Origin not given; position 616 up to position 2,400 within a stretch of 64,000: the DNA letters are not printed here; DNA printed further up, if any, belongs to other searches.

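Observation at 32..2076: DprE1/DprE2-like epimerase pair in a diderm genome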

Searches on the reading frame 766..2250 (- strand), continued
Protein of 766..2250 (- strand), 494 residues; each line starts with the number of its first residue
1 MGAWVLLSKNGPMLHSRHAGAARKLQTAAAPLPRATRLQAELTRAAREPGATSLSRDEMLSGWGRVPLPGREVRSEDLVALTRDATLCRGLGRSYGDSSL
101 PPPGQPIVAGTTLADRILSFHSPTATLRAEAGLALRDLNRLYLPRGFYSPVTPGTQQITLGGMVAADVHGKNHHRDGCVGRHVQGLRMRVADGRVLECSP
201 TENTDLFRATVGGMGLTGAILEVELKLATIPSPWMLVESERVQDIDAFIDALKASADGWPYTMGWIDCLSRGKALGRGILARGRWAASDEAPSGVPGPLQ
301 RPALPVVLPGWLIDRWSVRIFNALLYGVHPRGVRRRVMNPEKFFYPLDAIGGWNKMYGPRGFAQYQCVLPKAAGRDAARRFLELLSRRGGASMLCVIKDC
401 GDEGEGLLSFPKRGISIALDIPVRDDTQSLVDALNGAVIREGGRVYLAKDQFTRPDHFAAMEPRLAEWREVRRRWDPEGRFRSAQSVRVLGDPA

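Call 12: find_encoding_contigs(protein=P0001, flank=10000, max_places=3)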
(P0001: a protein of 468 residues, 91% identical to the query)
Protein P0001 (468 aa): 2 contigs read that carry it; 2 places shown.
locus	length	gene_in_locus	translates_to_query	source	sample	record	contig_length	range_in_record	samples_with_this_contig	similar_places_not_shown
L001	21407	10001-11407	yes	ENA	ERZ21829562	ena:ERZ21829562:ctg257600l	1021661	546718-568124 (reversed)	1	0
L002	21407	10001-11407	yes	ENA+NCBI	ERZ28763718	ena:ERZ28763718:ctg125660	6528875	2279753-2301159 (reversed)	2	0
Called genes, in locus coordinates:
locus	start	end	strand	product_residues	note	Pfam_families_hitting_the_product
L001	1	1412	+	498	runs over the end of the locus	-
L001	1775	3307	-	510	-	PF00528:BPD_transp_1, PF04069:OpuAC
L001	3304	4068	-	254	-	PF00005:ABC_tran, PF13304:AAA_21 (faint)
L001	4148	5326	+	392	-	PF07690:MFS_1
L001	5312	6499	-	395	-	PF13472:Lipase_GDSL_2, PF16822:ALGX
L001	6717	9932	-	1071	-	PF26549:Tricorn_N, PF26550:Tricorn_2nd, PF07676:PD40, PF26549:Tricorn_N (weak), PF26550:Tricorn_2nd (weak), PF26549:Tricorn_N (weak), PF01979:Amidohydro_1, PF07969:Amidohydro_3 (weak), +1 more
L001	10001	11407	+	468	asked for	PF01565:FAD_binding_4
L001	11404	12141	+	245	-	PF00106:adh_short, PF08659:KR, PF13561:adh_short_C2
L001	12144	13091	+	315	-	PF01699:Na_Ca_ex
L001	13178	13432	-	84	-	-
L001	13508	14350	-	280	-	PF00930:DPPIV_N (faint), PF14583:Pectate_lyase22 (faint), PF26550:Tricorn_2nd, PF26549:Tricorn_N, PF07676:PD40, PF26549:Tricorn_N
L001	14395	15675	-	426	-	PF02230:Abhydrolase_2 (weak)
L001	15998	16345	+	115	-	-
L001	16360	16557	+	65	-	-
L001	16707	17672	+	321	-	PF13384:HTH_23, PF13518:HTH_28 (weak), PF13551:HTH_29, PF13565:HTH_32, PF13358:DDE_3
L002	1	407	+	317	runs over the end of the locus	PF00165:HTH_AraC (weak), PF12833:HTH_18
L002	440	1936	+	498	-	-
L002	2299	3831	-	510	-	PF00528:BPD_transp_1, PF04069:OpuAC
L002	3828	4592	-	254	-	PF00005:ABC_tran, PF13304:AAA_21 (faint)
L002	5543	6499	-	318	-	PF13472:Lipase_GDSL_2 (weak)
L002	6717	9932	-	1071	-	PF26549:Tricorn_N, PF26550:Tricorn_2nd, PF07676:PD40, PF26549:Tricorn_N (weak), PF26550:Tricorn_2nd (weak), PF26549:Tricorn_N (weak), PF01979:Amidohydro_1, PF07969:Amidohydro_3 (weak), +1 more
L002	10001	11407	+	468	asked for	PF01565:FAD_binding_4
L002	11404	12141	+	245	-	PF00106:adh_short, PF08659:KR, PF13561:adh_short_C2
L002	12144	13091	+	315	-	PF01699:Na_Ca_ex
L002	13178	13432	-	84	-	-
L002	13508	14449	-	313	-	PF00930:DPPIV_N (faint), PF26550:Tricorn_2nd, PF14583:Pectate_lyase22 (faint), PF25174:Beta-prop_THOC3 (faint), PF26549:Tricorn_N, PF26550:Tricorn_2nd, PF07676:PD40, PF26549:Tricorn_N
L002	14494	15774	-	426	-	PF02230:Abhydrolase_2 (weak)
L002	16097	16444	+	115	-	-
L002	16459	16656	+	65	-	-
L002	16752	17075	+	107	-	PF20586:DUF6788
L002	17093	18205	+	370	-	PF13384:HTH_23, PF13518:HTH_28, PF13551:HTH_29, PF13565:HTH_32, PF13358:DDE_3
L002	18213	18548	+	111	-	-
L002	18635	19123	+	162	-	PF00486:Trans_reg_C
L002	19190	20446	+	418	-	PF00872:Transposase_mut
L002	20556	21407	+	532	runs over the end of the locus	PF13424:TPR_12 (faint), PF13428:TPR_14 (faint), PF00515:TPR_1 (faint), PF07719:TPR_2 (faint), PF13181:TPR_8 (faint), PF13414:TPR_11 (faint), PF13431:TPR_17 (faint), PF13432:TPR_16 (weak), +3 more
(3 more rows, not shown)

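Call 19: find_related_loci(query=window:766-2076:-, collection=genome_contigs, flank=10000)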
Query window:766-2076:- (436 aa) in genome_contigs; peptide patterns used: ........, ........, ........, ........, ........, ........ (x = any residue, [..] = any of these).
600 stretches matched a pattern (row limit reached: there are more); 595 encode a relative of the query (tblastn E <= 1e-3); the best 80 are kept; 80 distinct loci.
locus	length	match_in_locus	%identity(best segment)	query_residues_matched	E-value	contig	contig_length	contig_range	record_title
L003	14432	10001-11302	71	1-434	0e+0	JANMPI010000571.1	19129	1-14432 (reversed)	MAG: Acidobacteriota bacterium isolate OTE_51_metabat_485 OTE_51_k141_1511669, whole genome shotgun sequence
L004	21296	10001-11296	64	2-434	0e+0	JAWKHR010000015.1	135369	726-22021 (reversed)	MAG: Vicinamibacterales bacterium isolate BC2.43 BC2.43.fa-15, whole genome shotgun sequence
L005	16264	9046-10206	72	48-434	0e+0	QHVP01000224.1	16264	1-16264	MAG: Acidobacteria bacterium isolate AA29 14_0903_13_30cm_scaffold_1785337_curated, whole genome shotgun sequence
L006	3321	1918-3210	62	2-433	0e+0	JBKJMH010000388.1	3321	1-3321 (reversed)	MAG: Vicinamibacterales bacterium isolate ant_bin.318 k117_2515409, whole genome shotgun sequence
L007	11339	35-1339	63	2-436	3e-175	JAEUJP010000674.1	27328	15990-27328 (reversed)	MAG: Myxococcaceae bacterium isolate new MAG-72 k141_3474710, whole genome shotgun sequence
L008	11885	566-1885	61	2-436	7e-175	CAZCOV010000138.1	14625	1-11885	MAG TPA_asm: uncultured Thermoanaerobaculia bacterium isolate SRP237561_co1_143 genome assembly, contig: NODE_7316_lengt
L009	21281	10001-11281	62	1-436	8e-174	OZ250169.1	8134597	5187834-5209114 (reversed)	MAG: Candidatus Marinacidobacterales bacterium isolate 549cdbe4-9bbc-4d2b-bb60-052536d6f51f genome assembly, chromosome:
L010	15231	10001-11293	61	2-434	2e-172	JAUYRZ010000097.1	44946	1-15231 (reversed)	MAG: Archangium sp. isolate C5_metabat.bin.21 C5_k141_20608, whole genome shotgun sequence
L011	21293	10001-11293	62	2-434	2e-172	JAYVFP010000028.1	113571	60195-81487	MAG: Archangium sp. isolate GL44_UP_metabat_111 GL44_UP_metabat_111_27, whole genome shotgun sequence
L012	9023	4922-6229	62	2-436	2e-171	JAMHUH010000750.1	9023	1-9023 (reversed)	MAG: Nannocystaceae bacterium isolate ST_AS_metabat.41 k201_555118, whole genome shotgun sequence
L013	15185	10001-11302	61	2-434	5e-171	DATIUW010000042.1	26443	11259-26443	MAG TPA_asm: Polyangiales bacterium isolate SMAG_U15991 k141_39973, whole genome shotgun sequence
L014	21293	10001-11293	59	2-434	7e-168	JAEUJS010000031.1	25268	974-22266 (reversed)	MAG: Archangium sp. isolate new MAG-75 k141_463948, whole genome shotgun sequence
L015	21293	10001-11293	59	2-434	7e-168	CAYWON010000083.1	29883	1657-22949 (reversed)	MAG TPA_asm: uncultured Archangium sp. isolate binchicken_co179_1 genome assembly, contig: NODE_3651_length_29883_cov_5.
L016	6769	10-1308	59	2-434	1e-167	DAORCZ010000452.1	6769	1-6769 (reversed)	MAG TPA_asm: Pseudomonadota bacterium isolate AMR_MDS_0893 NODE_8042_length_6769_cov_5.393953, whole genome shotgun sequ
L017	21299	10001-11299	57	2-434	3e-166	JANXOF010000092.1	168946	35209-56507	MAG: Polyangiaceae bacterium isolate GL140_1_concoct_143 GL140_1_k141_1045916, whole genome shotgun sequence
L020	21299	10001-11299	59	1-433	2e-165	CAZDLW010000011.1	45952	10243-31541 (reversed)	MAG TPA_asm: uncultured Bifidobacteriaceae bacterium isolate SRP217488_co1_159 genome assembly, contig: NODE_313_length_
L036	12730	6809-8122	51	2-436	2e-129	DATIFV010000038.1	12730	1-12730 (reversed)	MAG TPA_asm: Candidatus Methylomirabilota bacterium isolate SMAG_U16404 k141_2703945, whole genome shotgun sequence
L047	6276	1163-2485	43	2-431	2e-104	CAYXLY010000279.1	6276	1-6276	MAG TPA_asm: uncultured Spirochaetaceae bacterium isolate binchicken_co13_458 genome assembly, contig: NODE_21109_length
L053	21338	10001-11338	42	2-436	1e-108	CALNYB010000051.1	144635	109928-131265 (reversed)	MAG: Cyanobacteriota bacterium isolate HOU_bin.0041 genome assembly, contig: contig_10819, whole genome shotgun sequence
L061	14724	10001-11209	38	2-396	3e-99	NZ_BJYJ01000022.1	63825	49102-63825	Chryseobacterium hagamense strain NBRC 105253 sequence022, whole genome shotgun sequence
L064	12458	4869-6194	43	1-431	7e-99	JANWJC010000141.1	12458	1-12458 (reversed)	MAG: Acidobacteria bacterium isolate CRAIB_MAG57 c_000000060343, whole genome shotgun sequence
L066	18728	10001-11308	40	2-431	4e-98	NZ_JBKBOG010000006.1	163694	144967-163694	MAG: Blastomonas sp. isolate 21H_026.bin.42 NODE_139_length_163694_cov_6.320346, whole genome shotgun sequence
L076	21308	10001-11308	41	1-432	3e-97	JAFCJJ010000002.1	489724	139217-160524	Bradyrhizobium diazoefficiens strain SZCCT0423 NODE_2, whole genome shotgun sequence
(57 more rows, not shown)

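Call 26: search_protein_families(library=pfam, proteins=[L047:92-1120:+, L064:3890-4855:+, L002:12144-13091:+], max_evalue=1)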
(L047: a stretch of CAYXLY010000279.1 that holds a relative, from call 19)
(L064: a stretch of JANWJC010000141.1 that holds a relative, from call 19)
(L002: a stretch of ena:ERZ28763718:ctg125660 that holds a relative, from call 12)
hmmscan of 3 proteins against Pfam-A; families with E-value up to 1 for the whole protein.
L047:92-1120:+ (342 aa): 1 family
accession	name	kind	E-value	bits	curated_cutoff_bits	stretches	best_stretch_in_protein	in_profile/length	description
PF01040.23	UbiA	-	8.6e-20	71.5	34.2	1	70-305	12-233/250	UbiA prenyltransferase family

L064:3890-4855:+ (321 aa): 2 families
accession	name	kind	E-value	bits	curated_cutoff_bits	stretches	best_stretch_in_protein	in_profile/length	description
PF01040.23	UbiA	-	2.7e-19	69.9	34.2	1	67-290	15-237/250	UbiA prenyltransferase family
PF01312.24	Bac_export_2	-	0.34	10.5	24.4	0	184-259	19-93/335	FlhB HrpN YscU SpaS Family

L002:12144-13091:+ (315 aa): 2 families
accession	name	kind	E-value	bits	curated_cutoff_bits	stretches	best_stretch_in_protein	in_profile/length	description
PF01699.29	Na_Ca_ex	-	9.4e-66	220.9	24.9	2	172-310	3-148/151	Sodium/calcium exchanger protein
PF14927.11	Neurensin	-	1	9.5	27.7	1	173-261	36-117/132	Neurensin/Transmembrane protein 74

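Call 27: search_protein_families(library=ncbifam, proteins=[L047:92-1120:+, L064:3890-4855:+, L002:12144-13091:+], max_evalue=0.1)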
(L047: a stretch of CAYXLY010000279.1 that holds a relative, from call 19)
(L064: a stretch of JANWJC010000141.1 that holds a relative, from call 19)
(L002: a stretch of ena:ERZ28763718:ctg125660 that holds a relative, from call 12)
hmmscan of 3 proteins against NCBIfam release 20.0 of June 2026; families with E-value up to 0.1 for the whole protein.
L047:92-1120:+ (342 aa): 15 families
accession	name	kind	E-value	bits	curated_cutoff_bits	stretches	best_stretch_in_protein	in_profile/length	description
NF006088.0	PRK08238.1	equivalog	7.9e-118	394.1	351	1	2-339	156-481/482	UbiA family prenyltransferase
NF008978.0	PRK12324.1-4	equivalog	3.1e-46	157.8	207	1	42-238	31-228/322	decaprenyl-phosphate phosphoribosyltransferase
NF008977.0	PRK12324.1-2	equivalog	9.4e-36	123.7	234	1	46-327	5-278/297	decaprenyl-phosphate phosphoribosyltransferase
NF008976.0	PRK12324.1-1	equivalog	1.9e-33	116.2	474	1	43-236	18-214/306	decaprenyl-phosphate phosphoribosyltransferase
NF009523.0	PRK12884.1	equivalog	8.5e-11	41.6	269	1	73-210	33-167/279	prenyltransferase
NF009522.0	PRK12883.1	equivalog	3e-08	33.5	353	1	62-246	24-202/279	geranylgeranylglycerol-phosphate geranylgeranyltransferase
TIGR01473.1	cyoE_ctaB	equivalog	1.2e-07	31.8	210.3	1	61-209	19-169/281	heme o synthase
NF009521.0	PRK12882.1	equivalog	2.3e-07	30.3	296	1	75-246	36-206/280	geranylgeranylglycerol-phosphate geranylgeranyltransferase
TIGR01474.1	ubiA_proteo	equivalog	1.2e-06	28.2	275.45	1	46-193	7-154/282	4-hydroxybenzoate octaprenyltransferase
NF003349.0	PRK04375.1-2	equivalog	0.00033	19.9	246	1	67-203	50-187/318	heme o synthase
NF009514.0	PRK12873.1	equivalog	0.00048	19.6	246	1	86-141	55-110/297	4-hydroxybenzoate polyprenyltransferase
TIGR01475.1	ubiA_other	subfamily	0.00057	19.4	180.8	1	60-210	20-170/282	UbiA-like polyprenyltransferase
NF003348.0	PRK04375.1-1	equivalog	0.0063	15.9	285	1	86-178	45-138/292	heme o synthase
NF009512.0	PRK12872.1-1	equivalog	0.0092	15.6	278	1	81-113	42-74/303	geranylgeranylglycerol-phosphate geranylgeranyltransferase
NF009517.0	PRK12876.1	equivalog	0.025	14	419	1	70-193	39-160/300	prenyltransferase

L064:3890-4855:+ (321 aa): 13 families
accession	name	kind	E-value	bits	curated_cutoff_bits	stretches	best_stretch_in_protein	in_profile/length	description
NF008978.0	PRK12324.1-4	equivalog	8.8e-106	353.5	207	1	18-317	12-318/322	decaprenyl-phosphate phosphoribosyltransferase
NF008976.0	PRK12324.1-1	equivalog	9.9e-93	310.8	474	1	35-317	16-302/306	decaprenyl-phosphate phosphoribosyltransferase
NF008977.0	PRK12324.1-2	equivalog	2.9e-48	164.8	234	1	43-315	8-284/297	decaprenyl-phosphate phosphoribosyltransferase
NF006088.0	PRK08238.1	equivalog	4.1e-47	160.9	351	1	16-255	171-412/482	UbiA family prenyltransferase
NF009523.0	PRK12884.1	equivalog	2.9e-12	46.4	269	1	63-202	26-165/279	prenyltransferase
TIGR01473.1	cyoE_ctaB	equivalog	2.2e-06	27.7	210.3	1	46-168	9-132/281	heme o synthase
NF003349.0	PRK04375.1-2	equivalog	4.5e-06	26.1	246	1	30-164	18-152/318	heme o synthase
NF009521.0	PRK12882.1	equivalog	4.5e-06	26.1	296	1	51-190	15-158/280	geranylgeranylglycerol-phosphate geranylgeranyltransferase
NF009522.0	PRK12883.1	equivalog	4.9e-06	26.3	353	1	65-188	30-150/279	geranylgeranylglycerol-phosphate geranylgeranyltransferase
NF009525.0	PRK12887.1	equivalog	0.00051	19.5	226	1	70-160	52-139/310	homogentisate phytyltransferase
TIGR01474.1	ubiA_proteo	equivalog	0.0023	17.5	275.45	1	59-154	28-124/282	4-hydroxybenzoate octaprenyltransferase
NF009511.0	PRK12871.1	equivalog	0.019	14.3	281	1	93-166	72-147/297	prenyltransferase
TIGR01475.1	ubiA_other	subfamily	0.062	12.7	180.8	0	70-193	34-155/282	UbiA-like polyprenyltransferase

L002:12144-13091:+ (315 aa): 6 families
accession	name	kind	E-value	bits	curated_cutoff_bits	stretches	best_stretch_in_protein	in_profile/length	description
TIGR00367.1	TIGR00367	hypoth_equivalog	4.7e-73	246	179.65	1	3-307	3-312/312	calcium/sodium antiporter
NF008005.0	PRK10734.1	equivalog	1.9e-64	217.9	432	1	1-311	1-316/325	calcium/sodium antiporter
TIGR00927.1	2A1904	subfamily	1.5e-14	52.8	710.1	2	171-257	1047-1133/1209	K+-dependent Na+/Ca+ exchanger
TIGR00845.1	caca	equivalog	2.7e-12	45.3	679.85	2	12-110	759-855/921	sodium/calcium exchanger 1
TIGR00846.1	caca2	superfamily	1.6e-06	27.2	317.45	2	126-307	178-367/372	calcium/proton exchanger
TIGR00378.1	cax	equivalog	0.0042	16.3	211.15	1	169-275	204-310/349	calcium/proton exchanger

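Call 29: find_homologous_proteins(query=L020:8919-9947:+, max_evalue=1e-10)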
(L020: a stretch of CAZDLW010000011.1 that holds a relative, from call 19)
Query L020:8919-9947:+ (342 aa): 5423 proteins with E <= 1e-10 among 8000 candidates; the best 120 are listed.
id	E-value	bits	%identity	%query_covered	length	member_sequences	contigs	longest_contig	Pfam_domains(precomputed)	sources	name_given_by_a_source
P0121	1.7e-201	687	100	91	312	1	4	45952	PF01040.24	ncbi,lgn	-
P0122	3.3e-115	403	90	62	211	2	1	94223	PF01040.24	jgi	jgi:4-hydroxybenzoate polyprenyltransferase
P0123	7.2e-112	392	58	89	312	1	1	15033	PF01040.24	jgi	jgi:4-hydroxybenzoate polyprenyltransferase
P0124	4.5e-110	386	59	87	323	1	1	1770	PF01040.24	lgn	-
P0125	7.4e-110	385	62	82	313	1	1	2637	PF01040.24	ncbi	-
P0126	1.1e-107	378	60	85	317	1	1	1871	PF01040.24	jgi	jgi:4-hydroxybenzoate polyprenyltransferase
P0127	2.3e-105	371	59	85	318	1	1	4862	PF01040.24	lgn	-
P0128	4.5e-104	366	58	84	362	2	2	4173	PF01040.24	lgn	-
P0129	2.0e-103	364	58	83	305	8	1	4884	PF01040.24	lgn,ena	-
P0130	6.9e-100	353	58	83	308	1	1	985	PF01040.24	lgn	-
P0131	3.7e-99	350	57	87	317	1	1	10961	PF01040.24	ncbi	-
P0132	4.3e-95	337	53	90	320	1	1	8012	PF01040.24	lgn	-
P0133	4.3e-83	297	51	81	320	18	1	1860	PF01040.24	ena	-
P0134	4.4e-83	297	51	81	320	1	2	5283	PF01040.24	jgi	jgi:4-hydroxybenzoate polyprenyltransferase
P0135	6.8e-83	297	51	81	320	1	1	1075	PF01040.24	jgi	jgi:4-hydroxybenzoate polyprenyltransferase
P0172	5.5e-80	287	47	89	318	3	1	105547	PF01040.24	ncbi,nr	ncbi:MAG TPA: decaprenyl-phosphate phosphoribosyltransferase [Vicinamibacterales bacterium]|nr:decap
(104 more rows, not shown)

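Call 30: find_encoding_contigs(protein=P0172, flank=10000, max_places=3)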
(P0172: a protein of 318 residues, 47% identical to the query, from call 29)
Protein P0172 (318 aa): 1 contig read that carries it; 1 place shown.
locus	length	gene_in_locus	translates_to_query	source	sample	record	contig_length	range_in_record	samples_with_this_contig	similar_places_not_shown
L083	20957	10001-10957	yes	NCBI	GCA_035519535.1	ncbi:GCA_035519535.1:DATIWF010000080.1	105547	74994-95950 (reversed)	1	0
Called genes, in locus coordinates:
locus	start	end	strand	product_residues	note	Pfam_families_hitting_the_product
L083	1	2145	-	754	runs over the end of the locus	PF18072:FGAR-AT_linker, PF00586:AIRS, PF02769:AIRS_C, PF00586:AIRS, PF02769:AIRS_C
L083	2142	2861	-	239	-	PF01965:DJ-1_PfpI, PF13507:GATase_5, PF07685:GATase_3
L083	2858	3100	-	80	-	PF02700:PurS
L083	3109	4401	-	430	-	PF00206:Lyase_1, PF10397:ADSL_C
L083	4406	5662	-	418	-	PF00675:Peptidase_M16, PF05193:Peptidase_M16_C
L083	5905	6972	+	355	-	PF21016:RlmN_N, PF04055:Radical_SAM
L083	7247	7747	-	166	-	PF00731:AIRC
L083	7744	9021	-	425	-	PF02844:GARS_N, PF01071:GARS_A, PF02786:CPSase_L_D2, PF02222:ATP-grasp (weak), PF02843:GARS_C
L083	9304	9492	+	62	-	PF01165:Ribosomal_S21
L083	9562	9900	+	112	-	PF01740:STAS, PF13466:STAS_2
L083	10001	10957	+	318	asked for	PF01040:UbiA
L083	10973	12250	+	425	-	PF04015:DUF362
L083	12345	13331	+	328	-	-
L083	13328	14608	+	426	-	PF20706:GT4-conflict (faint), PF00534:Glycos_transf_1, PF13692:Glyco_trans_1_4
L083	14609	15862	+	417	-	PF00534:Glycos_transf_1, PF13692:Glyco_trans_1_4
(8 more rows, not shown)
